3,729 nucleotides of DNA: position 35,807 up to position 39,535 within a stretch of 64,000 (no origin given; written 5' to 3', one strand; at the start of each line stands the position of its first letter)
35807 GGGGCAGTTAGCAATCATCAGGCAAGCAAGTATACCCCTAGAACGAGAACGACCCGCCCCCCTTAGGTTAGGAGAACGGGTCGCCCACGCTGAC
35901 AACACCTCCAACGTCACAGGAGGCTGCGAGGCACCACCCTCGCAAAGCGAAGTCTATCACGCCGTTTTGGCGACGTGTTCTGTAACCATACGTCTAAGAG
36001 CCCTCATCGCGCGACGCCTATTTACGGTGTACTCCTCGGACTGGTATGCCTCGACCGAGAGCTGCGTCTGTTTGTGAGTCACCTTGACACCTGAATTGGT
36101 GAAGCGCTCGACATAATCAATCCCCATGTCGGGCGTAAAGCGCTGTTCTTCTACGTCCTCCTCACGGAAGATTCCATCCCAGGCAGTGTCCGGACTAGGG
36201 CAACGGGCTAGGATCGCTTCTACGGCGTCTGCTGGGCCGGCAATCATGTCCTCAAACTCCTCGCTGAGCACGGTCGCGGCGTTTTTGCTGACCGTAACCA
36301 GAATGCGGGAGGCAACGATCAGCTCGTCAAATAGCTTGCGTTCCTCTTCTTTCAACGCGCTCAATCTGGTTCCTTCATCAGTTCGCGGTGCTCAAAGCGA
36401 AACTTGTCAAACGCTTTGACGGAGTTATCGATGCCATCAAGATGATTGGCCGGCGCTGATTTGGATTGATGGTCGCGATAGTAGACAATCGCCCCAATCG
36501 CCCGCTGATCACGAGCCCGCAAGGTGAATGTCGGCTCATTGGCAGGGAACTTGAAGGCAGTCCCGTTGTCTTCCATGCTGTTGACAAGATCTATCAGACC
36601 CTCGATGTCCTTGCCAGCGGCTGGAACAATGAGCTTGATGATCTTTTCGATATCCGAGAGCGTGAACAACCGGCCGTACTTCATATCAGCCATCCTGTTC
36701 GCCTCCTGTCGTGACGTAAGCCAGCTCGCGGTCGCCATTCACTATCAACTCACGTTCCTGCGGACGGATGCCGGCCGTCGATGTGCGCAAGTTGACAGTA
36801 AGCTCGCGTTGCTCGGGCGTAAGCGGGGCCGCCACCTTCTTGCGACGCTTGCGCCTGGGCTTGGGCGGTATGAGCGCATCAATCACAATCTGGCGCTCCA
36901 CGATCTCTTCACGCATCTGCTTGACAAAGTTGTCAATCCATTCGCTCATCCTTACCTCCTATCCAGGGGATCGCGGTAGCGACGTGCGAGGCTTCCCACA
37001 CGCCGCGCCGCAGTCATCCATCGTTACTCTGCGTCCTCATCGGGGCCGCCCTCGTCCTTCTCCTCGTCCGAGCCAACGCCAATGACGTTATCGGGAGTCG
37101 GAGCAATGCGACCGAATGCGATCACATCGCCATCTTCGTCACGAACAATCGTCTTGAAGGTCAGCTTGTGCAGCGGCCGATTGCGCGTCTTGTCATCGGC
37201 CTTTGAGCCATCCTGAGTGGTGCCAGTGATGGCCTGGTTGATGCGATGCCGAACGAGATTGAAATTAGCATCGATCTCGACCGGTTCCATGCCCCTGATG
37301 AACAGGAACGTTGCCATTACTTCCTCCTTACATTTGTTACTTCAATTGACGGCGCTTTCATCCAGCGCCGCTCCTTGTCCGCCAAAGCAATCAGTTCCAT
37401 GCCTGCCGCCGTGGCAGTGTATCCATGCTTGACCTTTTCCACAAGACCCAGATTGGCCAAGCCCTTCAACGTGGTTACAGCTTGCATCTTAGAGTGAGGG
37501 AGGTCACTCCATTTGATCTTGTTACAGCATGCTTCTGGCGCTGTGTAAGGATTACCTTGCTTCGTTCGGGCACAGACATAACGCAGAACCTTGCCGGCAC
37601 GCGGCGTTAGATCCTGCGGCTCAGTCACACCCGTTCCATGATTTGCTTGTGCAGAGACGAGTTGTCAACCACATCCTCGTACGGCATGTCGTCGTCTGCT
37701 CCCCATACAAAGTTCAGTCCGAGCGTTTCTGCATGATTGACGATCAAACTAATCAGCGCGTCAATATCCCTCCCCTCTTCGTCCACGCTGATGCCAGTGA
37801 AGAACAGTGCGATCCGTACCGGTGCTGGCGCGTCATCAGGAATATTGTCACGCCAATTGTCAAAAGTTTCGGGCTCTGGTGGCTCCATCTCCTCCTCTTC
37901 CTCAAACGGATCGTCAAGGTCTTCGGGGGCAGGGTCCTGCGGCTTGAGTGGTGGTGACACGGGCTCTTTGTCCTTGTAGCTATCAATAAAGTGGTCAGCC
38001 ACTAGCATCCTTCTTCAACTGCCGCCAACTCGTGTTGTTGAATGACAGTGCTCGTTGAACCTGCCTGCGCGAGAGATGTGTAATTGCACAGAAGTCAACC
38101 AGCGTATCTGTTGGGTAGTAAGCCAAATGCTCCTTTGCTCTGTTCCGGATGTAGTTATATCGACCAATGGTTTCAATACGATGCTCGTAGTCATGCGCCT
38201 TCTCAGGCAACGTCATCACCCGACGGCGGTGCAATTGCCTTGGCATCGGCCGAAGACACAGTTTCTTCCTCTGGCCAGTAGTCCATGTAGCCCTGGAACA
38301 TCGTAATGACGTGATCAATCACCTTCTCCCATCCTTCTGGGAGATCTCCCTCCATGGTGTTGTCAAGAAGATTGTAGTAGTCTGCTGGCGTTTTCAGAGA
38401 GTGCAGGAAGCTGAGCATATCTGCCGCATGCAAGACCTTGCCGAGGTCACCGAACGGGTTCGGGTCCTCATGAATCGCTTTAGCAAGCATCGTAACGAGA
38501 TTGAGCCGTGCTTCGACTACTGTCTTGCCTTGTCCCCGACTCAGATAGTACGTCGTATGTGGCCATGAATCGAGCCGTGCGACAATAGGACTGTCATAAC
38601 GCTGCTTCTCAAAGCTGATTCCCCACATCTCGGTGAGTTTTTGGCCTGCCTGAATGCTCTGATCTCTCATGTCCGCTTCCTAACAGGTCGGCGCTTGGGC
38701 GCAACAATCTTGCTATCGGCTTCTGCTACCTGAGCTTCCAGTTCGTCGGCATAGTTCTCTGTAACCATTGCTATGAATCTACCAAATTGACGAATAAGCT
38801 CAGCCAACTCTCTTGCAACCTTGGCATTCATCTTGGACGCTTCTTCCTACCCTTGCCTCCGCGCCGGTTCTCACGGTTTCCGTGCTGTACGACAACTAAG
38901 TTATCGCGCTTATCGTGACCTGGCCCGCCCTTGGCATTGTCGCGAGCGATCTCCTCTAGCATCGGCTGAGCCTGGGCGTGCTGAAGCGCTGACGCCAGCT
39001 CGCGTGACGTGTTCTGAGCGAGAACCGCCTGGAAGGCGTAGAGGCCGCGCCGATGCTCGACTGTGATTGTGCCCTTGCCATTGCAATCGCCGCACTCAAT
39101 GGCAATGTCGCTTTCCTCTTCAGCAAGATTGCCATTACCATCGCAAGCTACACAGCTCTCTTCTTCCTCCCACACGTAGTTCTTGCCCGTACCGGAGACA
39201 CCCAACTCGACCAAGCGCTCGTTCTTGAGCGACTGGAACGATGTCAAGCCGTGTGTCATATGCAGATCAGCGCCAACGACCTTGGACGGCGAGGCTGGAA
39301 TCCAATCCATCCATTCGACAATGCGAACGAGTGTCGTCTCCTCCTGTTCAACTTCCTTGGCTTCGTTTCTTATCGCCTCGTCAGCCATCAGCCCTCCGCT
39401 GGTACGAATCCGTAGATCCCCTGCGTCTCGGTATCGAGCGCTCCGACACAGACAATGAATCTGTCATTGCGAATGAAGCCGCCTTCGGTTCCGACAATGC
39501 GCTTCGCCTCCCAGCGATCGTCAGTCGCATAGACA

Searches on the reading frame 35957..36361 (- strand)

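Call 36: search_protein_families(library=pfam, proteins=[window:35957-36361:-], max_evalue=0.01)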
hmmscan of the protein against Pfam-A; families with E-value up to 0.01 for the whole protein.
window:35957-36361:- (134 aa): 1 family
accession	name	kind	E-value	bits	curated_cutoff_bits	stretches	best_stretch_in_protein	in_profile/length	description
PF00472.26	RF-1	-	0.00056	20.3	35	1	88-129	30-72/116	RF-1 domain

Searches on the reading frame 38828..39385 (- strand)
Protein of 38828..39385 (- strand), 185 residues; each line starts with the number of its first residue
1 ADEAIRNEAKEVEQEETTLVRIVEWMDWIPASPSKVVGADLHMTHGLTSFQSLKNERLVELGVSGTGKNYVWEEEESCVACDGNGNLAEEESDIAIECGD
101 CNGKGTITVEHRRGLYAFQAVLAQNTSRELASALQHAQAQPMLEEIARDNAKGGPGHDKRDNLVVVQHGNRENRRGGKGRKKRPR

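Call 36: search_protein_families(library=pfam, proteins=[window:38828-39385:-], max_evalue=0.01)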
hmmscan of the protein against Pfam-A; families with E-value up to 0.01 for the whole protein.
window:38828-39385:- (185 aa): 3 families
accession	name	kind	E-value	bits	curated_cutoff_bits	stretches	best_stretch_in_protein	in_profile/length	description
PF15777.11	Anti-TRAP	-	1.5e-06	28.5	32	1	74-115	9-50/59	Tryptophan RNA-binding attenuator protein inhibitory protein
PF00684.25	DnaJ_CXXCXGXG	-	0.0001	22.9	32.7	1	78-119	1-39/65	DnaJ central domain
PF24042.1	DUF7351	-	0.0073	16.5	31.2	1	76-136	2-55/177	Domain of unknown function (DUF7351)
